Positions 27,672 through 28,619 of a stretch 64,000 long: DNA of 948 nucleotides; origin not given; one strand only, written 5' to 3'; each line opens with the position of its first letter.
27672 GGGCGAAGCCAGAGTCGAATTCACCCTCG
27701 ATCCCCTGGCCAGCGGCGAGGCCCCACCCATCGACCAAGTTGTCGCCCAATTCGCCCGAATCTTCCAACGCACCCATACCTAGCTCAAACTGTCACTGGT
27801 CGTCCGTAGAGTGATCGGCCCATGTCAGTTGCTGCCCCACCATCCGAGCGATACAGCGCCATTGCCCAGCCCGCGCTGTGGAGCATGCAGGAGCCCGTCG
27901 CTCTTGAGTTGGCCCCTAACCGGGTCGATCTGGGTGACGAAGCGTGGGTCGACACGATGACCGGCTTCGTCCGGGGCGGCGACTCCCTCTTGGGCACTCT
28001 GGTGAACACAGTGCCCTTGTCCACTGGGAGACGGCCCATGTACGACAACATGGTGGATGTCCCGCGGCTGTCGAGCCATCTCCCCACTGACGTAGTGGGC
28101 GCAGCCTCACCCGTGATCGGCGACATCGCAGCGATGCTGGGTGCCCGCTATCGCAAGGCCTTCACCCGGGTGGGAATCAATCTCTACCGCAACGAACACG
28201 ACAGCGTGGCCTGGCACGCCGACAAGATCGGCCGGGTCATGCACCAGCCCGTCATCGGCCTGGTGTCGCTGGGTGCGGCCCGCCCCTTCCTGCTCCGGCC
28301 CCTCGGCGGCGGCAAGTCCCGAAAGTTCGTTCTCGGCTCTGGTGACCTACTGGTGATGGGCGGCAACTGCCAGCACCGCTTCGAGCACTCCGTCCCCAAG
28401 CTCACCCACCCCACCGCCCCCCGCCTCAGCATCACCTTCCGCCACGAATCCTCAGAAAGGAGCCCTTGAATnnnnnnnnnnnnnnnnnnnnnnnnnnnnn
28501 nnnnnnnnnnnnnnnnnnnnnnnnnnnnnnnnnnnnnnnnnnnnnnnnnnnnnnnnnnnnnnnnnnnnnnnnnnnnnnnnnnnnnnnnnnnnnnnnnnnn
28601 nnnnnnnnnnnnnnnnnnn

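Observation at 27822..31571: Lower-GC three-gene module: AlkB-like dioxygenase + RecQ-helicase::PRTase fusion + DprA-like protein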

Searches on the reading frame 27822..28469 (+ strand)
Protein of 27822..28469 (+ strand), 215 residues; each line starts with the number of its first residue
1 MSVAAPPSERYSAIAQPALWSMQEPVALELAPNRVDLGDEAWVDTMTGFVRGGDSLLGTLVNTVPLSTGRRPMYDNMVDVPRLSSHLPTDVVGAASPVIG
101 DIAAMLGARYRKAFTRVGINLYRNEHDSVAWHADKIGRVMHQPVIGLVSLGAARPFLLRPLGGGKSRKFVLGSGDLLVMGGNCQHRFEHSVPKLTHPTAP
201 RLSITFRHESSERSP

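Call 5: search_protein_families(library=pfam, proteins=[window:27822-28469:+], max_evalue=0.01)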
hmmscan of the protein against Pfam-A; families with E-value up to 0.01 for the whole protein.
window:27822-28469:+ (215 aa): 1 family
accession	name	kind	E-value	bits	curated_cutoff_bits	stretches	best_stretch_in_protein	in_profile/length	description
PF13532.12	2OG-FeII_Oxy_2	-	1.7e-18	68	31.2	1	112-207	93-194/194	2OG-Fe(II) oxygenase superfamily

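Call 6: search_protein_families(library=padloc, proteins=[window:27822-28469:+], max_evalue=0.01)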
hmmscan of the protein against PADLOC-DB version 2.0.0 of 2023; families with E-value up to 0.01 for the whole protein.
window:27822-28469:+ (215 aa): 1 family
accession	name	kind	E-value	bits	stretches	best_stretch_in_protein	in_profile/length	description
PDLC01964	CARF_2OG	-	6.5e-14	49.9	1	106-208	246-349/353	-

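Call 8: search_protein_families(library=ncbifam, proteins=[window:27822-28469:+], max_evalue=0.01)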
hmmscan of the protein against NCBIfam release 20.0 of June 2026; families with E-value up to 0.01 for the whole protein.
window:27822-28469:+ (215 aa): 1 family
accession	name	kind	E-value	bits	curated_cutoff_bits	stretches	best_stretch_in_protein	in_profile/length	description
NF011930.0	PRK15401.1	equivalog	0.00084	18.8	267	1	119-207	120-211/214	DNA oxidative demethylase AlkB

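Call 9: find_homologous_proteins(query=window:27822-28469:+)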
Query window:27822-28469:+ (215 aa): 816 proteins with E <= 0.001 among 1451 candidates; the best 120 are listed.
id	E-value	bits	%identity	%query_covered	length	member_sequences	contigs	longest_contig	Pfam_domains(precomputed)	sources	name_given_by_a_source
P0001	4.5e-123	427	90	100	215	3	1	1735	PF13532.13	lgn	-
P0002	1.5e-122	425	88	100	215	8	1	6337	PF13532.13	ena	-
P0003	5.9e-120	417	89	98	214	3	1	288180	PF13532.13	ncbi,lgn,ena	-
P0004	1.2e-119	416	86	100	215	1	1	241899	PF13532.13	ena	-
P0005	1.7e-112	392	82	98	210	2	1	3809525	PF13532.13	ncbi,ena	-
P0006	3.9e-112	391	80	100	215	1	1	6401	PF13532.13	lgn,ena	-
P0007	4.6e-111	388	90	89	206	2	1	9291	PF13532.13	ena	-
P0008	4.9e-110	384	82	97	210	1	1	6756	PF13532.13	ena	-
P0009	1.2e-109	383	80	100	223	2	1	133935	PF13532.13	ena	-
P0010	1.0e-108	380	79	99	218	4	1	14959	PF13532.13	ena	-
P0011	1.3e-108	380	78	99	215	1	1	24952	PF13532.13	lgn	-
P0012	8.3e-108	377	79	99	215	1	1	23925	PF13532.13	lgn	-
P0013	8.9e-108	377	78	99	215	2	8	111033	PF13532.13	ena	-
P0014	1.2e-107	377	83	93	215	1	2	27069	PF13532.13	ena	-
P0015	1.7e-107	376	87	90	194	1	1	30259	PF13532.13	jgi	jgi:alkylated DNA repair dioxygenase AlkB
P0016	2.5e-107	376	78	97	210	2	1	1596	PF13532.13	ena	-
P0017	2.7e-107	375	81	92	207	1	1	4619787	PF13532.13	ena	-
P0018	9.3e-107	374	80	97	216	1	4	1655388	PF13532.13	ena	-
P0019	1.0e-106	374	79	99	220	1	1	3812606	PF13532.13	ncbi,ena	-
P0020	1.2e-106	373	78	97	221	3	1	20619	PF13532.13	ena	-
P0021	3.7e-106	372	83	93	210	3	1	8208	PF13532.13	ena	-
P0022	1.1e-105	370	76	98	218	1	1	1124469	PF13532.13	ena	-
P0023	1.6e-105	370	76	100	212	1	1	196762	PF13532.13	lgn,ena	-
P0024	2.0e-105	369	81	93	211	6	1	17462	PF13532.13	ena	-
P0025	2.9e-105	369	98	79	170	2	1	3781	PF13532.13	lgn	-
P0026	4.8e-105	368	77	100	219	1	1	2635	PF13532.13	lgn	-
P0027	5.0e-105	368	79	97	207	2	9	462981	PF13532.13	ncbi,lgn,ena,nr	ncbi:MAG: alpha-ketoglutarate-dependent dioxygenase AlkB [bacterium]|nr:alpha-ketoglutarate-dependen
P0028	8.5e-105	367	78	97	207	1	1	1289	PF13532.13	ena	-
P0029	3.9e-104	365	76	99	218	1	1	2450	PF13532.13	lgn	-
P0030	1.6e-103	363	81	92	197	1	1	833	PF13532.13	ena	-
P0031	3.2e-103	362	77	96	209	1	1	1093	PF13532.13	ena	-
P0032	5.6e-103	361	76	97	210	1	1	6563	PF13532.13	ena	-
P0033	6.2e-103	361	77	98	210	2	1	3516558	PF13532.13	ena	-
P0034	1.2e-102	360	77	98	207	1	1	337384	PF13532.13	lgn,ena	-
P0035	2.1e-102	359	78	97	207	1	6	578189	PF13532.13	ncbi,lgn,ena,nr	ncbi:MAG: alpha-ketoglutarate-dependent dioxygenase AlkB [bacterium]|nr:alpha-ketoglutarate-dependen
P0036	2.6e-101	356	81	89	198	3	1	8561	PF13532.13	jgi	-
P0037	4.5e-101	355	77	92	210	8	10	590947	PF13532.13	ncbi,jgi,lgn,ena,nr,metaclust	ncbi:MAG: alpha-ketoglutarate-dependent dioxygenase AlkB [Acidimicrobiia bacterium]|nr:alpha-ketoglu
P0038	9.5e-101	354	76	100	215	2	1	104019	PF13532.13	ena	-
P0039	2.0e-100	353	81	88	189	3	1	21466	PF13532.13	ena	-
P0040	1.2e-98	347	75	97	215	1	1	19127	PF13532.13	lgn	-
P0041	5.8e-93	329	70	97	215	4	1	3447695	PF13532.13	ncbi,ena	-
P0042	5.1e-75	270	85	64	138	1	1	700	PF13532.13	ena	-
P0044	1.5e-51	193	53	83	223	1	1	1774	PF13532.13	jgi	jgi:alkylated DNA repair dioxygenase AlkB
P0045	2.4e-51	193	47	93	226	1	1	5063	PF13532.13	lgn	-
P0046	2.4e-50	189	48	100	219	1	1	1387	PF13532.13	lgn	-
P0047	9.0e-50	187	51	89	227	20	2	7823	PF13532.13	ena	-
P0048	1.1e-49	187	52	81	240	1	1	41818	PF13532.13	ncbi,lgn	-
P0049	1.1e-49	187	53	83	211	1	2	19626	PF13532.13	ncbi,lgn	-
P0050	6.9e-49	185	84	37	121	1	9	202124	PF13532.13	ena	-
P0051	3.1e-48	182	50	91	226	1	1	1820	PF13532.13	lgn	-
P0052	4.9e-48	182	49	81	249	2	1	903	PF13532.13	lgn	-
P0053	2.3e-47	180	48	91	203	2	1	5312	PF13532.13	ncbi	-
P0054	2.4e-47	180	49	81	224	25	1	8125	PF13532.13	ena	-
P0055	3.0e-47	179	49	90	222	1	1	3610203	PF13532.13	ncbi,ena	-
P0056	3.6e-47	179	50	86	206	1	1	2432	PF13532.13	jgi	jgi:alkylated DNA repair dioxygenase AlkB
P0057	5.4e-47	178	51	82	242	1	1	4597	PF13532.13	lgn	-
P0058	7.2e-47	178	47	83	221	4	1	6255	PF13532.13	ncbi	ncbi:MAG: alpha-ketoglutarate-dependent dioxygenase AlkB [Acidimicrobiia bacterium]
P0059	1.0e-46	177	48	91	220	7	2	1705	PF13532.13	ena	-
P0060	1.2e-46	177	50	81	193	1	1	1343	PF13532.13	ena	-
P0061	1.3e-46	177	48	85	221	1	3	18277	PF13532.13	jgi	jgi:alkylated DNA repair dioxygenase AlkB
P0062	1.5e-46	177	48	93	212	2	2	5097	PF13532.13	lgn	-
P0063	1.5e-46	177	49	81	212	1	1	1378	PF13532.13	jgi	jgi:alkylated DNA repair dioxygenase AlkB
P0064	2.2e-46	176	50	83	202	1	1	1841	PF13532.13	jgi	jgi:alkylated DNA repair dioxygenase AlkB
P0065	3.0e-46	176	48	89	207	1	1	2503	PF13532.13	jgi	jgi:alkylated DNA repair dioxygenase AlkB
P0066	4.4e-46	175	46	93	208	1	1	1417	PF13532.13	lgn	-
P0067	5.4e-46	175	46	89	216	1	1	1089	PF13532.13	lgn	-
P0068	5.7e-46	175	48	90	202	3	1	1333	PF13532.13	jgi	jgi:alkylated DNA repair dioxygenase AlkB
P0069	6.2e-46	175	45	91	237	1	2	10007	PF13532.13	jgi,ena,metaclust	metaclust:\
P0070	8.2e-46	175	47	83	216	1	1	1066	PF13532.13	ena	-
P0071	1.2e-45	174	49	81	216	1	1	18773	PF13532.13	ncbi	-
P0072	1.7e-45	174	47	90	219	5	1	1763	PF13532.13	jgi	-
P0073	2.1e-45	173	51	81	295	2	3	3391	PF13532.13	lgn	-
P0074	2.7e-45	173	47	83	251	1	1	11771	PF13532.13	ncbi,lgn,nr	ncbi:MAG: alpha-ketoglutarate-dependent dioxygenase AlkB [Acidimicrobiia bacterium]|nr:alpha-ketoglu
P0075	3.2e-45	173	44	93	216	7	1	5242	PF13532.13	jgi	jgi:alkylated DNA repair dioxygenase AlkB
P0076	3.7e-45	172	48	90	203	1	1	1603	PF13532.13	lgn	-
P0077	4.2e-45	172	46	84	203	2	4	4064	PF13532.13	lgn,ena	-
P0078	4.4e-45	172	47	90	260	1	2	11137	PF13532.13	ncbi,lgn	-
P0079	5.2e-45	172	45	85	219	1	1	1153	PF13532.13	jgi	jgi:alkylated DNA repair dioxygenase AlkB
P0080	5.4e-45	172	46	89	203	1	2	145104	PF13532.13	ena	-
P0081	5.4e-45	172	49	81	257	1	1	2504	PF13532.13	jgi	jgi:alkylated DNA repair dioxygenase AlkB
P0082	5.7e-45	172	46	89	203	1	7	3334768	PF13532.13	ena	-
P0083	7.3e-45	171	47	82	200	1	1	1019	PF13532.13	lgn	-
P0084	7.4e-45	171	45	95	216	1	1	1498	PF13532.13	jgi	jgi:alkylated DNA repair dioxygenase AlkB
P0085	8.0e-45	171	47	96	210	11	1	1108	PF13532.13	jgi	jgi:alkylated DNA repair dioxygenase AlkB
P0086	8.6e-45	171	49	82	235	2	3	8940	PF13532.13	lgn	-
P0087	9.3e-45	171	49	80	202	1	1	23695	PF13532.13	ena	-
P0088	1.6e-44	170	46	90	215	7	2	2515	PF13532.13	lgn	-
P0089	3.7e-44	169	46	85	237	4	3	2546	PF13532.13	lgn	-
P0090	5.0e-44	169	47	93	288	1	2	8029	PF13532.13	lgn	-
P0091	5.3e-44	169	48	82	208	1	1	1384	PF13532.13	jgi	jgi:alkylated DNA repair dioxygenase AlkB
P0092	7.2e-44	168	45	90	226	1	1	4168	PF13532.13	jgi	jgi:alkylated DNA repair dioxygenase AlkB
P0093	7.4e-44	168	47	91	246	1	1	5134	PF13532.13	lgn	-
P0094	8.1e-44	168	45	91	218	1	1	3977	PF13532.13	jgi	jgi:alkylated DNA repair dioxygenase AlkB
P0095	1.0e-43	168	46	95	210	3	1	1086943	PF13532.13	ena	-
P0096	1.1e-43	168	45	90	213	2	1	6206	PF13532.13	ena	-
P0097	1.1e-43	168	50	83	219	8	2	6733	PF13532.13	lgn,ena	-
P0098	1.2e-43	167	47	82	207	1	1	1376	PF13532.13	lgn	-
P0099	1.2e-43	167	50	82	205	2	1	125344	PF13532.13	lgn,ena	-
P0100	1.4e-43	167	49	81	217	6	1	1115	PF13532.13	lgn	-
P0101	1.5e-43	167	47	89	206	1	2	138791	PF13532.13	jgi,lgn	-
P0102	1.6e-43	167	45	91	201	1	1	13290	PF13532.13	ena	-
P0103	1.7e-43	167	45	92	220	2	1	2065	PF13532.13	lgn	-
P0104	1.7e-43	167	46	89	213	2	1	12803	PF13532.13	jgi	-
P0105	1.8e-43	167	48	81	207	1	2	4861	PF13532.13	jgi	jgi:alkylated DNA repair dioxygenase AlkB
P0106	1.9e-43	167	49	81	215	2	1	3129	PF13532.13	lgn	-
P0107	1.9e-43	167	43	90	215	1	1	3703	PF13532.13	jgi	jgi:alkylated DNA repair dioxygenase AlkB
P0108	2.1e-43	167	47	86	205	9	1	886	PF13532.13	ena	-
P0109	2.7e-43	166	47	85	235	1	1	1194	PF13532.13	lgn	-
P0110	2.8e-43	166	50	79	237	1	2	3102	PF13532.13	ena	-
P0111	3.1e-43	166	45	91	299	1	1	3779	PF13532.13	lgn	-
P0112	3.1e-43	166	47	83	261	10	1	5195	PF13532.13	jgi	jgi:alkylated DNA repair dioxygenase AlkB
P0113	3.2e-43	166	49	83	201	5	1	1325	PF13532.13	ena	-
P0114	3.3e-43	166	46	85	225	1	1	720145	PF13532.13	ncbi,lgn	-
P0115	3.7e-43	166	43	94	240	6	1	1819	PF13532.13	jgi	jgi:alkylated DNA repair dioxygenase AlkB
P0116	4.0e-43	166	49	81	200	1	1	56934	PF13532.13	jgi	jgi:alkylated DNA repair dioxygenase AlkB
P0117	4.2e-43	166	47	90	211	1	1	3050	PF13532.13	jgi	jgi:alkylated DNA repair dioxygenase AlkB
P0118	5.1e-43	165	50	82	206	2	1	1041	PF13532.13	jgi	jgi:alkylated DNA repair dioxygenase AlkB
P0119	7.5e-43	165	47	94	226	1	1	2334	PF13532.13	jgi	jgi:alkylated DNA repair dioxygenase AlkB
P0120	7.7e-43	165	48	80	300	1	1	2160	PF13532.13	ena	-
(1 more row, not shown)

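Call 12: find_encoding_contigs(protein=P0005, flank=8000, max_places=3)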
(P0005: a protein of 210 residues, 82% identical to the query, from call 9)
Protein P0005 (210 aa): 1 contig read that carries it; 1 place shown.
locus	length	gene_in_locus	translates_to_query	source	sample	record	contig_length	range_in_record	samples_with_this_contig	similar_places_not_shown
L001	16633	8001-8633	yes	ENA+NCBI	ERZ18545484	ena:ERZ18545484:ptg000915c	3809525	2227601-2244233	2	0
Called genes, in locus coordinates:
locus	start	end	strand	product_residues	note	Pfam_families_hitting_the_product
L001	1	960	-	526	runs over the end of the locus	PF02386:TrkH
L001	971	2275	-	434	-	PF02386:TrkH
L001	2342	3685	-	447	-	PF00107:ADH_zinc_N (faint), PF02254:TrkA_N, PF03435:Sacchrp_dh_NADP (faint), PF03807:F420_oxidored (faint), PF02080:TrkA_C, PF01488:Shikimate_DH (weak), PF02254:TrkA_N, PF02080:TrkA_C, +2 more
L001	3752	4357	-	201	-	PF01812:5-FTHF_cyc-lig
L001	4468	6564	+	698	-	PF03030:H_PPase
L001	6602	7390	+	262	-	PF12697:Abhydrolase_6, PF00561:Abhydrolase_1, PF12146:Hydrolase_4 (weak)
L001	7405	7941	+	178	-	PF00226:DnaJ (weak)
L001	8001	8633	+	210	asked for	PF13532:2OG-FeII_Oxy_2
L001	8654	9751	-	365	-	PF08240:ADH_N, PF00107:ADH_zinc_N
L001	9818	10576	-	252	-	PF02737:3HCDH_N, PF03446:NAD_binding_2 (weak), PF00725:3HCDH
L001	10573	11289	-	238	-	PF01738:DLH, PF02230:Abhydrolase_2 (weak)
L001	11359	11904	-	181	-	PF13577:SnoaL_4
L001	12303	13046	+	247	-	-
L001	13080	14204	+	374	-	PF08240:ADH_N, PF16912:Glu_dehyd_C, PF00107:ADH_zinc_N, PF13602:ADH_zinc_N_2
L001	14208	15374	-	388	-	PF04909:Amidohydro_2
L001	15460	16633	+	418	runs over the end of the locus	PF03403:PAF-AH_p_II, PF01738:DLH, PF07224:Chlorophyllase, PF12740:PETase, PF00561:Abhydrolase_1 (faint)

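Call 13: find_encoding_contigs(protein=P0017, flank=8000, max_places=3)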
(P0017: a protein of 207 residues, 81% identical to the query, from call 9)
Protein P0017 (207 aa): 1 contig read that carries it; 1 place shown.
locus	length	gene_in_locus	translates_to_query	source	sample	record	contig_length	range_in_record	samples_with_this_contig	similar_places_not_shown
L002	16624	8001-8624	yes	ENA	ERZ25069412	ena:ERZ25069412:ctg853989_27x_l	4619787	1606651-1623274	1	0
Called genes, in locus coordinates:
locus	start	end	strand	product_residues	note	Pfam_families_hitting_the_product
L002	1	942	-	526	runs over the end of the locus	PF02386:TrkH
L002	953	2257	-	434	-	PF02386:TrkH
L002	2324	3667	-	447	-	PF00106:adh_short (faint), PF00107:ADH_zinc_N (faint), PF01262:AlaDh_PNT_C (faint), PF02254:TrkA_N, PF02080:TrkA_C, PF01488:Shikimate_DH, PF02254:TrkA_N, PF02080:TrkA_C, +5 more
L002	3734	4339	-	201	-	PF01812:5-FTHF_cyc-lig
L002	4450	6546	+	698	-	PF03030:H_PPase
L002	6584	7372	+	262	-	PF12697:Abhydrolase_6, PF00561:Abhydrolase_1, PF12146:Hydrolase_4 (weak)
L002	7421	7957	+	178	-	-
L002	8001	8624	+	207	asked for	PF13532:2OG-FeII_Oxy_2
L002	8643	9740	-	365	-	PF08240:ADH_N, PF00107:ADH_zinc_N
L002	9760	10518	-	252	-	PF02737:3HCDH_N, PF03446:NAD_binding_2 (weak), PF00725:3HCDH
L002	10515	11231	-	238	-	PF01738:DLH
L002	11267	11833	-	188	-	PF13577:SnoaL_4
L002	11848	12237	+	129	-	PF10708:DUF2510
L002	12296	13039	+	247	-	-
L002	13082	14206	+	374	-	PF08240:ADH_N, PF16912:Glu_dehyd_C, PF00107:ADH_zinc_N, PF13602:ADH_zinc_N_2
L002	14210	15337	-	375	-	PF04909:Amidohydro_2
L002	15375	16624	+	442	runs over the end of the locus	PF05887:Trypan_PARP (faint), PF03403:PAF-AH_p_II, PF01738:DLH, PF07224:Chlorophyllase (weak), PF12740:PETase (weak)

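Call 14: find_encoding_contigs(protein=P0041, flank=8000, max_places=3)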
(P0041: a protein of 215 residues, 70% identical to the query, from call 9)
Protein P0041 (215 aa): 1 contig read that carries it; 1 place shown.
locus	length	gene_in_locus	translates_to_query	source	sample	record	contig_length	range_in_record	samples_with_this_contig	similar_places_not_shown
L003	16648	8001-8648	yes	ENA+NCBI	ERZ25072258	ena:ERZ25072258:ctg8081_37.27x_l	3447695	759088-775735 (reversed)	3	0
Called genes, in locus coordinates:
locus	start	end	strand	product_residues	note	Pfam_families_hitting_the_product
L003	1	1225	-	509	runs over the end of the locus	PF02386:TrkH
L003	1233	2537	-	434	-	PF02386:TrkH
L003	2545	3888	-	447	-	PF02254:TrkA_N, PF03435:Sacchrp_dh_NADP (faint), PF03807:F420_oxidored (faint), PF13241:NAD_binding_7 (faint), PF02080:TrkA_C, PF01488:Shikimate_DH (weak), PF02254:TrkA_N, PF02080:TrkA_C, +1 more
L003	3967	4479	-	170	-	PF01812:5-FTHF_cyc-lig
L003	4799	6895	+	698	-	PF03030:H_PPase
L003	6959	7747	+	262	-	PF12697:Abhydrolase_6, PF00561:Abhydrolase_1, PF12146:Hydrolase_4 (weak)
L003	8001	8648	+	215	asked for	PF13532:2OG-FeII_Oxy_2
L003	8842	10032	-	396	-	PF02720:DUF222, PF01844:HNH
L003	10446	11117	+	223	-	PF13532:2OG-FeII_Oxy_2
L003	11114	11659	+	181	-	-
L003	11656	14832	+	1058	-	PF20473:MmeI_Mtase (weak), PF07669:Eco57I, PF18135:Type_ISP_C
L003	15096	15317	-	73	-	-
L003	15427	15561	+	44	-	-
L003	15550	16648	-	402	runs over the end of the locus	PF02720:DUF222, PF13391:HNH_2 (faint), PF01844:HNH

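Call 31: find_related_loci(query=A4, collection=metagenome_contigs, flank=6000)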
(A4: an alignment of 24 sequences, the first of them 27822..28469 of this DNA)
Query A4 (215 aa) in metagenome_contigs; peptide patterns used: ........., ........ (x = any residue, [..] = any of these).
515 stretches matched a pattern; 488 encode a relative of the query (tblastn E <= 1e-3); the best 80 are kept; 80 distinct loci.
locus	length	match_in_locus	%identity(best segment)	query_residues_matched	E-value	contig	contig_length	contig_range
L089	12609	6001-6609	76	12-214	8e-106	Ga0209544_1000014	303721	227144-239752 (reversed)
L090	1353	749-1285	50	30-210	2e-55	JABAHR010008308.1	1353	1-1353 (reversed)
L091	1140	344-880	47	33-208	1e-55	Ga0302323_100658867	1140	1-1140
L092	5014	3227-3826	46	12-213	4e-50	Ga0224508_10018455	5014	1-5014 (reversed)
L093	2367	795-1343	49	33-215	2e-50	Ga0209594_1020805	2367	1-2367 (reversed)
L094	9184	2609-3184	47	16-208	1e-48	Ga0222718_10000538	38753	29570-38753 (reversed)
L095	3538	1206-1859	40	1-215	3e-48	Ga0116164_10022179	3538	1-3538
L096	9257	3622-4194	44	16-208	5e-48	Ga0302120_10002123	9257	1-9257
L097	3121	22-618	43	14-209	6e-48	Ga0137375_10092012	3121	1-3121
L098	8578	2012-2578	47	26-214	1e-47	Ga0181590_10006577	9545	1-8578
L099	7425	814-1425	44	6-207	1e-47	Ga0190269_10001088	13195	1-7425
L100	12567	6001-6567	47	26-214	1e-47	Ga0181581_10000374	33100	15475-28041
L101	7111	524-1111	43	16-208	1e-47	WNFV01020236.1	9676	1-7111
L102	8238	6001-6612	44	9-208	2e-47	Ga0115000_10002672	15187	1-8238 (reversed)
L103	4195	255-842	43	16-208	2e-47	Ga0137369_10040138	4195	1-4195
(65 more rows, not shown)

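Call 35: find_encoding_contigs(protein=P0033, flank=8000, max_places=2)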
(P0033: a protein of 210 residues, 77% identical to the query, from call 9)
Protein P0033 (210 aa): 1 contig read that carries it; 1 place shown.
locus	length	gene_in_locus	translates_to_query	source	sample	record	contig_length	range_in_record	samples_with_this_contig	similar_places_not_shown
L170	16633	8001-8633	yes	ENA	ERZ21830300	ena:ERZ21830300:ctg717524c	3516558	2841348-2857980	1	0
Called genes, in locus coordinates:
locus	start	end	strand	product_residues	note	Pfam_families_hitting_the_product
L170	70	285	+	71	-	PF07927:HicA_toxin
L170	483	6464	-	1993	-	PF00041:fn3, PF16656:Pur_ac_phosph_N (faint), PF21605:CRLF2-like_D2 (faint), PF25059:FN3_DSCAM-DSCAML_C (faint), PF00041:fn3, PF07581:Glug (faint)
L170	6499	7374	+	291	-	PF12697:Abhydrolase_6, PF00561:Abhydrolase_1, PF12146:Hydrolase_4 (weak)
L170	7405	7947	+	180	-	PF00226:DnaJ (weak)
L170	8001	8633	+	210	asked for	PF13532:2OG-FeII_Oxy_2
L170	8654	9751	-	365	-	PF08240:ADH_N, PF00107:ADH_zinc_N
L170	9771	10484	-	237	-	PF02737:3HCDH_N, PF00725:3HCDH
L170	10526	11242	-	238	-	PF01738:DLH, PF00326:Peptidase_S9 (faint), PF02230:Abhydrolase_2 (weak)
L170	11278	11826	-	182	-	PF13577:SnoaL_4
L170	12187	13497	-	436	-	PF13458:Peripla_BP_6, PF01094:ANF_receptor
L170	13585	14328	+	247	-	-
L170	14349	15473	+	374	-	PF08240:ADH_N, PF16912:Glu_dehyd_C, PF00107:ADH_zinc_N, PF13602:ADH_zinc_N_2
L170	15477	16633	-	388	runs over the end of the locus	PF04909:Amidohydro_2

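Call 36: find_encoding_contigs(protein=P0018, flank=8000, max_places=2)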
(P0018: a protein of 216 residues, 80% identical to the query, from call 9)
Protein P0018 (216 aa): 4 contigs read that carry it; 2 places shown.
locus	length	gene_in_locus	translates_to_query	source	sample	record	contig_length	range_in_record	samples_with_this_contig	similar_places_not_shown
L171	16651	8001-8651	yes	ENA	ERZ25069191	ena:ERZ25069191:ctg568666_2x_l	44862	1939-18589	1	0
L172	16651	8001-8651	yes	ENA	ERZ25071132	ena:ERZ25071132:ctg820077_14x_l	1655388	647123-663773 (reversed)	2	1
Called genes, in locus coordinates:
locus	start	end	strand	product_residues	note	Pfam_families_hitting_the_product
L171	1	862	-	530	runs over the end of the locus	PF02386:TrkH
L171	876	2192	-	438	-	PF02386:TrkH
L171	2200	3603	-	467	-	PF00107:ADH_zinc_N (faint), PF01488:Shikimate_DH (weak), PF02254:TrkA_N, PF02558:ApbA (faint), PF03435:Sacchrp_dh_NADP (faint), PF02080:TrkA_C, PF01488:Shikimate_DH (weak), PF02254:TrkA_N, +3 more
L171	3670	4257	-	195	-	PF01812:5-FTHF_cyc-lig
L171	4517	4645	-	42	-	-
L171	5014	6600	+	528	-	PF03030:H_PPase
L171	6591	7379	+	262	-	PF12697:Abhydrolase_6, PF00561:Abhydrolase_1, PF12146:Hydrolase_4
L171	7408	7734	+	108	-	PF00226:DnaJ (weak)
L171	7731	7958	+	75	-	-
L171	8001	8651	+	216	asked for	PF13532:2OG-FeII_Oxy_2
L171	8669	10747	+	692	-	PF00270:DEAD, PF04851:ResIII, PF00271:Helicase_C, PF16124:RecQ_Zn_bind (weak)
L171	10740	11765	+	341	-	PF02481:DNA_processg_A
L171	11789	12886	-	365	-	PF08240:ADH_N, PF00107:ADH_zinc_N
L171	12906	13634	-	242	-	PF02737:3HCDH_N, PF00725:3HCDH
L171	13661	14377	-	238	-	PF01738:DLH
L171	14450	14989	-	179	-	PF13577:SnoaL_4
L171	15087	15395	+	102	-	PF10708:DUF2510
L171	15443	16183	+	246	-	-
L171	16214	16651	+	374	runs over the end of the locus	PF08240:ADH_N, PF16912:Glu_dehyd_C, PF00107:ADH_zinc_N, PF13602:ADH_zinc_N_2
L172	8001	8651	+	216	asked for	PF13532:2OG-FeII_Oxy_2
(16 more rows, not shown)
